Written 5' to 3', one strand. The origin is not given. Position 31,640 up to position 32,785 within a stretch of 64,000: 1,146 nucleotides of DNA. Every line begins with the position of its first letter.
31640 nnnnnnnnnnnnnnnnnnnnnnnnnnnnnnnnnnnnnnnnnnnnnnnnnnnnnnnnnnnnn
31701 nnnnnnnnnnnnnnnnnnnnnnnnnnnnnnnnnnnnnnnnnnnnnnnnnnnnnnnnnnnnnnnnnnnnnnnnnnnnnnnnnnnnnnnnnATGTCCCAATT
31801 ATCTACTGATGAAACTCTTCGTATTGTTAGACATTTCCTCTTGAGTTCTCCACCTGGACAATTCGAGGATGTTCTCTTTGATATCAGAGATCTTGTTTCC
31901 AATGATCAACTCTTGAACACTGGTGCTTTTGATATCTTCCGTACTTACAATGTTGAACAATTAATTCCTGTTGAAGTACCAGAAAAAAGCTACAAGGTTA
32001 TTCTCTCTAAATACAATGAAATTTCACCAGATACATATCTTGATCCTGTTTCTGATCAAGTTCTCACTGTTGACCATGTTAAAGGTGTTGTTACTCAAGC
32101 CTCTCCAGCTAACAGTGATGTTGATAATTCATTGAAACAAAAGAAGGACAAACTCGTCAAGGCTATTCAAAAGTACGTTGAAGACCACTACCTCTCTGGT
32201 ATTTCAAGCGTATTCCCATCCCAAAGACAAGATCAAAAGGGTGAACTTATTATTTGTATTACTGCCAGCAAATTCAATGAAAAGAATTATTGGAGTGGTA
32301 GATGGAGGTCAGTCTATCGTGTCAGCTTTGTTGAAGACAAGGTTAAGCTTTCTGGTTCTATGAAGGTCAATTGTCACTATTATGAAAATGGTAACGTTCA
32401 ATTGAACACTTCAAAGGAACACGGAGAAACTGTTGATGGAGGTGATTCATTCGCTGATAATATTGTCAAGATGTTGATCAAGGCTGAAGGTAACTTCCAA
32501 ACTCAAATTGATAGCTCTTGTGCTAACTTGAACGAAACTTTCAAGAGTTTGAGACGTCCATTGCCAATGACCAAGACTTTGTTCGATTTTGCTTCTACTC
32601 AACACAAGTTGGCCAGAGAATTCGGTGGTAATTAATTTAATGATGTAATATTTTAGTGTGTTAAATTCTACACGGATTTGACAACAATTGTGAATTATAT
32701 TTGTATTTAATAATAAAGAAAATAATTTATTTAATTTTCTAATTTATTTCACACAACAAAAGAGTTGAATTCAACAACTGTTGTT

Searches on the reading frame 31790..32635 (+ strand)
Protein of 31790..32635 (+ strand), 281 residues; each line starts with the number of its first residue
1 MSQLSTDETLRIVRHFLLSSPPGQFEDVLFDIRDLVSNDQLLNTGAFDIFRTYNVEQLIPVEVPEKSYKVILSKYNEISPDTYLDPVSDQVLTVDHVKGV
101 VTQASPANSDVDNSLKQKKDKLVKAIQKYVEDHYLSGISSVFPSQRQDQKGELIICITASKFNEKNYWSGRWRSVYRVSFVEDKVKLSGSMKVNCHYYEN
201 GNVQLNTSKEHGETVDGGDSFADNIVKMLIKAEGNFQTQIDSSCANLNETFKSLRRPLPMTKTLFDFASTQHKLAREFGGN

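Call 47: list_cluster_members(proteins=[window:31790-32635:+, window:52772-54079:+, window:33310-34068:-, window:34377-35468:+, window:39349-40491:+, window:1196-2500:+, window:2826-4991:+, window:17851-19737:+, window:40547-41422:-, window:21199-22317:+])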
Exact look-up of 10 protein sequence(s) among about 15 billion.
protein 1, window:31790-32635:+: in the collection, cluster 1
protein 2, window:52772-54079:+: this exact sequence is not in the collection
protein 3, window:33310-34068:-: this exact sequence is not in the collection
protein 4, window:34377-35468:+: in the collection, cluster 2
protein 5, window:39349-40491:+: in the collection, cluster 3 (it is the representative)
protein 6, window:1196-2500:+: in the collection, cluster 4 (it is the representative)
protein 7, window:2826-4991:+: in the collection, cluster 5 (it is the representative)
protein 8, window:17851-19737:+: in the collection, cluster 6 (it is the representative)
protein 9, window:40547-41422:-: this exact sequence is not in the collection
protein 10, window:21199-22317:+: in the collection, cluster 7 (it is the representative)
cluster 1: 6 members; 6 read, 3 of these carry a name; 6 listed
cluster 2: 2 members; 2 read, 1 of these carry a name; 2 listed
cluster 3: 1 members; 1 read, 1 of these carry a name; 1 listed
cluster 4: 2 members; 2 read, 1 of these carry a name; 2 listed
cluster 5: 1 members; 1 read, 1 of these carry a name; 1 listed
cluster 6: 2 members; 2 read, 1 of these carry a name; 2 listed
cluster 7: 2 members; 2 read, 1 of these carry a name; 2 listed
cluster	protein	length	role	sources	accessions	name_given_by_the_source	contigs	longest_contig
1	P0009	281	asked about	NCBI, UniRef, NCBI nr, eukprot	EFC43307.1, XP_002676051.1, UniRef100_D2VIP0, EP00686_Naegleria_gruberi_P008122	F-actin capping protein, alpha subunit [Naegleria gruberi] | F-actin-capping protein subunit alpha n=1 Tax=Naegleria gruberi TaxID=5762 ... | XP_002676051.1 F-actin capping protein, alpha subunit [Naegleria gruberi strain NEG-M]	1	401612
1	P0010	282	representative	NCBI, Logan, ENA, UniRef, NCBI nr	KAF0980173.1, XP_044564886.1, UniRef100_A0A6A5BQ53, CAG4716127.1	hypothetical protein FDP41_013387 [Naegleria fowleri] | F-actin-capping protein subunit alpha n=1 Tax=Naegleria fowleri TaxID=5763 ... | uncharacterized protein FDP41_013387 [Naegleria fowleri]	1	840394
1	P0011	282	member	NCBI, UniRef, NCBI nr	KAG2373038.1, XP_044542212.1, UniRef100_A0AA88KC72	hypothetical protein C9374_012884 [Naegleria lovaniensis] | F-actin-capping protein subunit alpha n=1 Tax=Naegleria lovaniensis TaxID=51637 ... | uncharacterized protein C9374_012884 [Naegleria lovaniensis]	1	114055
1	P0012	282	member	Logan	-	-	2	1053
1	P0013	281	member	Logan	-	-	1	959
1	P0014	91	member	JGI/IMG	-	-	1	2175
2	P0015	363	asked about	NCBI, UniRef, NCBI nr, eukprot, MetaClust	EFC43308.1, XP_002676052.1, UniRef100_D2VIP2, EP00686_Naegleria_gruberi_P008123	predicted protein [Naegleria gruberi] | Predicted protein n=1 Tax=Naegleria gruberi TaxID=5762 RepID=D2VIP2_NAEGR | uncharacterized protein NAEGRDRAFT_68747 [Naegleria gruberi]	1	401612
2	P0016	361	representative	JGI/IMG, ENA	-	-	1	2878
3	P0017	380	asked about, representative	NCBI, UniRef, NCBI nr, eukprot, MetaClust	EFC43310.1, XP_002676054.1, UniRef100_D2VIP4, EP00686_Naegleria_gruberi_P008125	hypothetical protein NAEGRDRAFT_82643 [Naegleria gruberi] | RCC1-like domain-containing protein n=1 Tax=Naegleria gruberi TaxID=5762 ... | uncharacterized protein NAEGRDRAFT_82643 [Naegleria gruberi]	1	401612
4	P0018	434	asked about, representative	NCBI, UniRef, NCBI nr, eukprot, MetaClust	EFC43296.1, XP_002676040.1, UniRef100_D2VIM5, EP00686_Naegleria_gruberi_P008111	predicted protein [Naegleria gruberi] | Predicted protein n=1 Tax=Naegleria gruberi TaxID=5762 RepID=D2VIM5_NAEGR | uncharacterized protein NAEGRDRAFT_49849 [Naegleria gruberi]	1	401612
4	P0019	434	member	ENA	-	-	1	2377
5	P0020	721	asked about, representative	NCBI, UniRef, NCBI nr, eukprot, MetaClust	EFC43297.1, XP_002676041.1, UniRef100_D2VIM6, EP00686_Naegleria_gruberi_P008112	glycoside hydrolase [Naegleria gruberi] | Glycoside hydrolase n=1 Tax=Naegleria gruberi TaxID=5762 RepID=D2VIM6_NAEGR | XP_002676041.1 glycoside hydrolase [Naegleria gruberi strain NEG-M]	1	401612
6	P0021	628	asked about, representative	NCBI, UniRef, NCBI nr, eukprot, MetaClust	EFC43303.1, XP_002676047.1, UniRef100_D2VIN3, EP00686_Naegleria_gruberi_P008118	predicted protein [Naegleria gruberi] | Predicted protein n=1 Tax=Naegleria gruberi TaxID=5762 RepID=D2VIN3_NAEGR | uncharacterized protein NAEGRDRAFT_68738 [Naegleria gruberi]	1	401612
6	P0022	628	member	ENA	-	-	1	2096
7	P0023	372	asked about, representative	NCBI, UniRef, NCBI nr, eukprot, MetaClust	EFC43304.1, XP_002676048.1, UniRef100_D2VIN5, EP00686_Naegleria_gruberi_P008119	predicted protein [Naegleria gruberi] | Predicted protein n=1 Tax=Naegleria gruberi TaxID=5762 RepID=D2VIN5_NAEGR | uncharacterized protein NAEGRDRAFT_49856 [Naegleria gruberi]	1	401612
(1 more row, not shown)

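Call 84: find_encoding_contigs(protein=window:31790-32635:+, flank=10000, max_places=2)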
Protein window:31790-32635:+ (281 aa): no gene with exactly this product is on record in the collection.
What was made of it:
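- On Conserved-peptide upstream ORF: The N. gruberi gene-position records could not be retrieved (call 84).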
